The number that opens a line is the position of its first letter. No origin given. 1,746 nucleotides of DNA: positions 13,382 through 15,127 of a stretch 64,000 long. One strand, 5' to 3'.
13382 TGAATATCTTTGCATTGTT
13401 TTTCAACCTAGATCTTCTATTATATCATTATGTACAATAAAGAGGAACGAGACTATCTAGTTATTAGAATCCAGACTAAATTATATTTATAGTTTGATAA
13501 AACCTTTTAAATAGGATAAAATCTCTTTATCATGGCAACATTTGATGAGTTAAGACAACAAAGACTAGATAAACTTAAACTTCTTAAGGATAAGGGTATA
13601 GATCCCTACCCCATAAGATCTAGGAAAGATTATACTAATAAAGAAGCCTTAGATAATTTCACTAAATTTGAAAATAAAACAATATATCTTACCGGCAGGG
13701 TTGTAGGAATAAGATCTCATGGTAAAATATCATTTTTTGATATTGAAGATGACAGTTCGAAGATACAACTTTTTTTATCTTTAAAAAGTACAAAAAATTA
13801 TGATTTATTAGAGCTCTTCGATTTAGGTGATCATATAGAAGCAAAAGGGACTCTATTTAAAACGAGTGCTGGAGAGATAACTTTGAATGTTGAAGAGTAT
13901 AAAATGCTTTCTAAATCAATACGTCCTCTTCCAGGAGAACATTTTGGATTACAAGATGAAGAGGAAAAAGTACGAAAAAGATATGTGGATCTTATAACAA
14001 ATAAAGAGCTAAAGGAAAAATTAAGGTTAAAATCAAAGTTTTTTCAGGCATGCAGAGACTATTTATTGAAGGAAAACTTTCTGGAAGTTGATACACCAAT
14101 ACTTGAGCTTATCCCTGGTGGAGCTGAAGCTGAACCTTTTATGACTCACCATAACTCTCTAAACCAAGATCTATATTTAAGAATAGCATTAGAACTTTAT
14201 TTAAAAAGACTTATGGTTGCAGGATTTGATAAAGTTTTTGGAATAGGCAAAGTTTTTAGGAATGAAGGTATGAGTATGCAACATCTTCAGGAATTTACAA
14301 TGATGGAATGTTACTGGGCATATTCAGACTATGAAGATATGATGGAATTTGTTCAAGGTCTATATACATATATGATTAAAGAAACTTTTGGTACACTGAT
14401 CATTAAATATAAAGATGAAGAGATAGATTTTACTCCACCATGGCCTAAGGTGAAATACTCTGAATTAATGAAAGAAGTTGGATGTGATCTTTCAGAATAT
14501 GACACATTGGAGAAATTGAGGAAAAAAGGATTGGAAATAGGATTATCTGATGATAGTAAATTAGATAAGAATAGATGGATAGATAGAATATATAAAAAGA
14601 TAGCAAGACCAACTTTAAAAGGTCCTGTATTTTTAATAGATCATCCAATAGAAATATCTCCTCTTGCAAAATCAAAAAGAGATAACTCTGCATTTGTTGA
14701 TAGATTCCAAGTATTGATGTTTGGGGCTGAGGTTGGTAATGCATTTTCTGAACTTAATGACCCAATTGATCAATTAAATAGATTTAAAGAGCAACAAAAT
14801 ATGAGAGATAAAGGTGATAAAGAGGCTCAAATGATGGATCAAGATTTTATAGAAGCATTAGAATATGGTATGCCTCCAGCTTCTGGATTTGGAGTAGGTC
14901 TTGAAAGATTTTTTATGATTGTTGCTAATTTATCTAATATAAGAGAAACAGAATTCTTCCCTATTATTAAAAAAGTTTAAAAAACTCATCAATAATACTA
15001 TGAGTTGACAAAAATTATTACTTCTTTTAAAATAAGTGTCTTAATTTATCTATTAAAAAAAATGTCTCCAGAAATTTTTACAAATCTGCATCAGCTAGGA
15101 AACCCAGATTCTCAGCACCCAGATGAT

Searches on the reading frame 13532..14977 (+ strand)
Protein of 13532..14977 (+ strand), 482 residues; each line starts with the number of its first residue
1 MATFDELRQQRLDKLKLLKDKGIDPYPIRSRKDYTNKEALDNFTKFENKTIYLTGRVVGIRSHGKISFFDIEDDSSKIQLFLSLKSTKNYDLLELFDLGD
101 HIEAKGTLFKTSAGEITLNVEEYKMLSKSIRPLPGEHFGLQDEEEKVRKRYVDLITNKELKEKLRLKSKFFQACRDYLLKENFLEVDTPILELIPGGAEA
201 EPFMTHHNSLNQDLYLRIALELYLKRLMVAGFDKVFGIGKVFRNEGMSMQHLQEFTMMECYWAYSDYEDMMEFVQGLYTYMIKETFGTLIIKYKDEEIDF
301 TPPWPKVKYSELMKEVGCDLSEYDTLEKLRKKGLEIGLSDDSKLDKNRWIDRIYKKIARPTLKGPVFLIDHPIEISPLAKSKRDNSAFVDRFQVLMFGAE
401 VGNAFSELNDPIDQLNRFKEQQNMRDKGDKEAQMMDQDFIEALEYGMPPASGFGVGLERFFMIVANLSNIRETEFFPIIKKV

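Call 77: search_protein_families(library=pfam, proteins=[window:13532-14977:+], max_evalue=0.00001)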
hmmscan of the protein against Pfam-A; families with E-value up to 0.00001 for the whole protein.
window:13532-14977:+ (482 aa): 3 families
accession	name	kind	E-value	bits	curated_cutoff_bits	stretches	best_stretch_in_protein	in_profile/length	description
PF00152.25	tRNA-synt_2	-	4.5e-82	276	25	1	142-478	1-306/308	tRNA synthetases class II (D, K and N)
PF01336.31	tRNA_anti-codon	-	1.1e-14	54.5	27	1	53-126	3-75/75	OB-fold nucleic acid binding domain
PF01409.25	tRNA-synt_2d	-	1.7e-09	38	19.8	0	234-307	104-176/246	tRNA synthetases class II core domain (F)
